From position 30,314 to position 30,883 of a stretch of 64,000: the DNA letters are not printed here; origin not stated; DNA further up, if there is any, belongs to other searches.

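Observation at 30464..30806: Stand-alone 90-aa gene with strong RBS and its own terminator beside iha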

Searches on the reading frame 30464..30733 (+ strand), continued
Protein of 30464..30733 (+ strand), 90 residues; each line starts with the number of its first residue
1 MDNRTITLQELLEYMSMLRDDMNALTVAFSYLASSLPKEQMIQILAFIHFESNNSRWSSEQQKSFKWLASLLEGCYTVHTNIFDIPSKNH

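Call 66: find_encoding_contigs(protein=P0068, flank=5000, max_places=3)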
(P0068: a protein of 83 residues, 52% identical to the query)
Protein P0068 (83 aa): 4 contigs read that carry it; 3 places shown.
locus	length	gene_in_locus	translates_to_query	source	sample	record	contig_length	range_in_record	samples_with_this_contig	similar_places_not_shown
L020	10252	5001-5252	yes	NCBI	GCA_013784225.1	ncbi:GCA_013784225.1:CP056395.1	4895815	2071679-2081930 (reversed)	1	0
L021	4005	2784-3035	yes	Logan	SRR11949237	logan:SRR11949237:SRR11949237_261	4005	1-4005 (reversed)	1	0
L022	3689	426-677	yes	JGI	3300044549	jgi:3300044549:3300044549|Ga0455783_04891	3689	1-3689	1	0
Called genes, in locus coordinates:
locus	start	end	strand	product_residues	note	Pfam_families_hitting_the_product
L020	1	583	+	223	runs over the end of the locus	PF02586:SRAP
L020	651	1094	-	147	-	PF06519:TolA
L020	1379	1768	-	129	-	PF00717:Peptidase_S24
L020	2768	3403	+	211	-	-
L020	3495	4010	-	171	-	-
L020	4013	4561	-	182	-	PF00959:Phage_lysozyme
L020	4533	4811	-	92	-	PF04971:Phage_holin_2_1 (weak), PF16080:Phage_holin_2_3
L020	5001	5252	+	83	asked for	-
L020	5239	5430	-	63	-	-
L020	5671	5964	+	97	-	-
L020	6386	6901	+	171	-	-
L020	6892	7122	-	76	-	-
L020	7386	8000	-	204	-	-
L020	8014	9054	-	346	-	PF06147:DUF968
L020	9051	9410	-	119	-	PF05866:RusA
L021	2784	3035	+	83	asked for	-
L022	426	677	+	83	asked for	-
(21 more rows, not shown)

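Call 67: find_encoding_contigs(protein=P0079, flank=5000, max_places=3)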
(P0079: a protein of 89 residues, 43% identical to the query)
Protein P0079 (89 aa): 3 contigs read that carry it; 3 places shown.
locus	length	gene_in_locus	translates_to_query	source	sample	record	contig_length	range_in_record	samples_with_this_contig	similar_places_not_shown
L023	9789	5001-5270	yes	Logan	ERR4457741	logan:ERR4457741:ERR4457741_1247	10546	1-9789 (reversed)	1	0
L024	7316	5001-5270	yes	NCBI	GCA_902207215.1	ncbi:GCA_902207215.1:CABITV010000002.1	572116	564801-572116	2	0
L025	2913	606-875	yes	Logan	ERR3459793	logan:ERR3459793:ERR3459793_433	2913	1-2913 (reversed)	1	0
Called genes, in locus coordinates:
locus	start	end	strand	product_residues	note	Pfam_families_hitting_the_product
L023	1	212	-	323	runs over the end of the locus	?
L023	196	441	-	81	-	PF07825:Exc (weak)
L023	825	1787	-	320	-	PF09588:YqaJ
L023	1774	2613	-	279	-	PF03837:RecT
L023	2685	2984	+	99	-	-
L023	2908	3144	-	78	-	-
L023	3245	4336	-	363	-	PF04607:RelA_SpoT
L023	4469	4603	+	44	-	-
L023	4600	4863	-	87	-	-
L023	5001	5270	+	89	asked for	-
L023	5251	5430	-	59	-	-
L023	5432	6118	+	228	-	PF07105:DUF1367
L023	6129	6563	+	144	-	-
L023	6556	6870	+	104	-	PF07102:YbcO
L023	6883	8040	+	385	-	-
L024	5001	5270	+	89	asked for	-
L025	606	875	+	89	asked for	-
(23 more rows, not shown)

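Call 68: find_encoding_contigs(protein=P0078, flank=5000, max_places=3)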
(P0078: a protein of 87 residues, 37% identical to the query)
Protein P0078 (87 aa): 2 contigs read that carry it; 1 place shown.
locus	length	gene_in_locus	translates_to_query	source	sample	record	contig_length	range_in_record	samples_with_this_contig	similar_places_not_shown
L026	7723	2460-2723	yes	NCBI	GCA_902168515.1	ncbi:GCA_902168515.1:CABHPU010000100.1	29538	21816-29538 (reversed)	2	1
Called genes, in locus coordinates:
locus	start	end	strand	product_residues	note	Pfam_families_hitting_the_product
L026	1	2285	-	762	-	PF24801:FNIII-A_GpJ, PF13550:Phage-tail_3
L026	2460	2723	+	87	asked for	-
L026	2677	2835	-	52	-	-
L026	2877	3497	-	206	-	PF06805:Lambda_tail_I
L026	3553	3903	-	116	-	-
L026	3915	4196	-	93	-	-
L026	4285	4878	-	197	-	-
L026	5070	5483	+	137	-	-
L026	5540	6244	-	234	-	PF09669:Phage_pRha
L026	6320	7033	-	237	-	PF02498:Bro-N, PF10548:P22_AR_C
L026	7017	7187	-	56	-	-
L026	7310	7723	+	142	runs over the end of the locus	PF03869:Arc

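Call 69: find_encoding_contigs(protein=P0073, flank=5000, max_places=3)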
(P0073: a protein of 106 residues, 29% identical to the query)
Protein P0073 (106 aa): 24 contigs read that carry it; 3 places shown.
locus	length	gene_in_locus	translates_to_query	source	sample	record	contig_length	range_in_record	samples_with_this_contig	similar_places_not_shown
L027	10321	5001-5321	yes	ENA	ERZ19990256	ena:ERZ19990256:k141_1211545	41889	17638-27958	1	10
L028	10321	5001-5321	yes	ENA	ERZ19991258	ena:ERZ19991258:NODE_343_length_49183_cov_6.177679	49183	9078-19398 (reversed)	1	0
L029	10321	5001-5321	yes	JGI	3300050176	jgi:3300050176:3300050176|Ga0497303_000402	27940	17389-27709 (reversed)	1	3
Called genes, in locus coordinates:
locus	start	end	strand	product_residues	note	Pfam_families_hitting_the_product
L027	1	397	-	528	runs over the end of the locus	PF00005:ABC_tran, PF13304:AAA_21 (faint), PF00005:ABC_tran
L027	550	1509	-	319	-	PF00532:Peripla_BP_1, PF13407:Peripla_BP_4, PF13377:Peripla_BP_3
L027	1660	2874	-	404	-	PF08220:HTH_DeoR (weak), PF08279:HTH_11 (weak), PF00294:PfkB, PF08543:Phos_pyr_kin, PF01256:Carb_kinase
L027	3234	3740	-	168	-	PF05974:DUF892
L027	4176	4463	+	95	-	PF08980:DUF1883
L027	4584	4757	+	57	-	-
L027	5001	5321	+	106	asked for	-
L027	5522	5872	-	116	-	PF01638:HxlR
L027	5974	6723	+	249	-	PF00106:adh_short, PF08659:KR, PF23441:SDR, PF13561:adh_short_C2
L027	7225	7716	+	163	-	PF00652:Ricin_B_lectin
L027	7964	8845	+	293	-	PF01370:Epimerase (faint), PF05368:NmrA, PF13460:NAD_binding_10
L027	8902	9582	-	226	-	PF08279:HTH_11, PF13280:WYL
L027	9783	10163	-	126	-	-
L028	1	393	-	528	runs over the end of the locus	PF00005:ABC_tran, PF13304:AAA_21 (faint), PF00005:ABC_tran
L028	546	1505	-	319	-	PF00532:Peripla_BP_1, PF13407:Peripla_BP_4, PF13377:Peripla_BP_3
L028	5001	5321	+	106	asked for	-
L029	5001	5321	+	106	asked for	-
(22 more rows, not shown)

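Call 81: fold_search(model_id=the predicted structure, library=viral)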
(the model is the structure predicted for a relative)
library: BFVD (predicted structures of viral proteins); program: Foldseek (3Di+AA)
matches with E <= 10: 192; with E <= 0.001: 0
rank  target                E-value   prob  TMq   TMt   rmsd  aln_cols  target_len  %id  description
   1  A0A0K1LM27            1.5e-01  0.94  0.46  0.45  10.5        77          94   16  Uncharacterized protein [Caulobacter phage Seuss]
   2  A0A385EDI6            1.6e-01  0.84  0.38  0.39  12.4        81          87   12  Uncharacterized protein [Caulobacter phage CcrPW]
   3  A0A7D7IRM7            5.9e-01  0.28  0.37  0.10  18.1       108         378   17  (no name in the UniProt tables at hand)
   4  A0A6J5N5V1            8.9e-01  0.15  0.31  0.24  12.9       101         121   16  Uncharacterized protein [uncultured Caudovirales phage]
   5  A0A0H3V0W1            1.3e+00  0.38  0.37  0.48   5.0        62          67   18  (no name in the UniProt tables at hand)
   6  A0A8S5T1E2            1.3e+00  0.33  0.41  0.60   6.0        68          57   16  Uncharacterized protein [Siphoviridae sp. ctKFk2]
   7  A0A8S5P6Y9            1.3e+00  0.25  0.38  0.24  15.6        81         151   11  Conotoxin [Siphoviridae sp. ctrvp54]
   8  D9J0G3                1.3e+00  0.23  0.32  0.42   9.3        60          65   13  Gp16 [Brochothrix phage A9]
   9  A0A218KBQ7            1.3e+00  0.60  0.45  0.61   5.0        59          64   17  Uncharacterized protein [Bacillus phage PBC2]
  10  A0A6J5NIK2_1          1.3e+00  0.44  0.54  0.05   8.4        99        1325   20  Uncharacterized protein [uncultured Caudovirales phage]
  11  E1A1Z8                1.3e+00  0.25  0.36  0.35  10.2        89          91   16  Uncharacterized protein [Aeromonas phage phiAS5]
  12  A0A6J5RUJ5            1.4e+00  0.16  0.34  0.35  16.2        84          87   12  Uncharacterized protein [uncultured Caudovirales phage]
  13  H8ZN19                1.5e+00  0.28  0.36  0.34  13.0        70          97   10  Uncharacterized protein [Synechococcus phage metaG-MbCM1]
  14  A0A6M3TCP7            1.6e+00  0.57  0.45  0.69   4.3        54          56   18  Uncharacterized protein [Pseudomonas phage MR5]
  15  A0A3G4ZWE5            1.6e+00  0.28  0.40  0.08   3.7        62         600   11  Eukaryotic translation initiation factor 4G-like [Faunusvirus sp.]
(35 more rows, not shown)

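Call 84: find_related_loci(query=A5, collection=viral_contigs, flank=4000)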
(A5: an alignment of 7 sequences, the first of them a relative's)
Query A5 (88 aa) in viral_contigs; peptide patterns used: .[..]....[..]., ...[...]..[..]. (x = any residue, [..] = any of these).
42 stretches matched a pattern; 3 encode a relative of the query (tblastn E <= 1e-3); 3 distinct loci.
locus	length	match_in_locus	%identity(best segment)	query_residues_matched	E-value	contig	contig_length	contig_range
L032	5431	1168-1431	95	1-88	6e-54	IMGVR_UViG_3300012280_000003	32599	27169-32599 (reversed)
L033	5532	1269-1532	92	1-88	5e-52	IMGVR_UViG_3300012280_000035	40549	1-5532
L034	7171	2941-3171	55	1-77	2e-25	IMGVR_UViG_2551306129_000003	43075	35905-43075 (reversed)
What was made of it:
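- Tried and rejected: The viral_contigs scan with A5 gave three loci (call 84).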
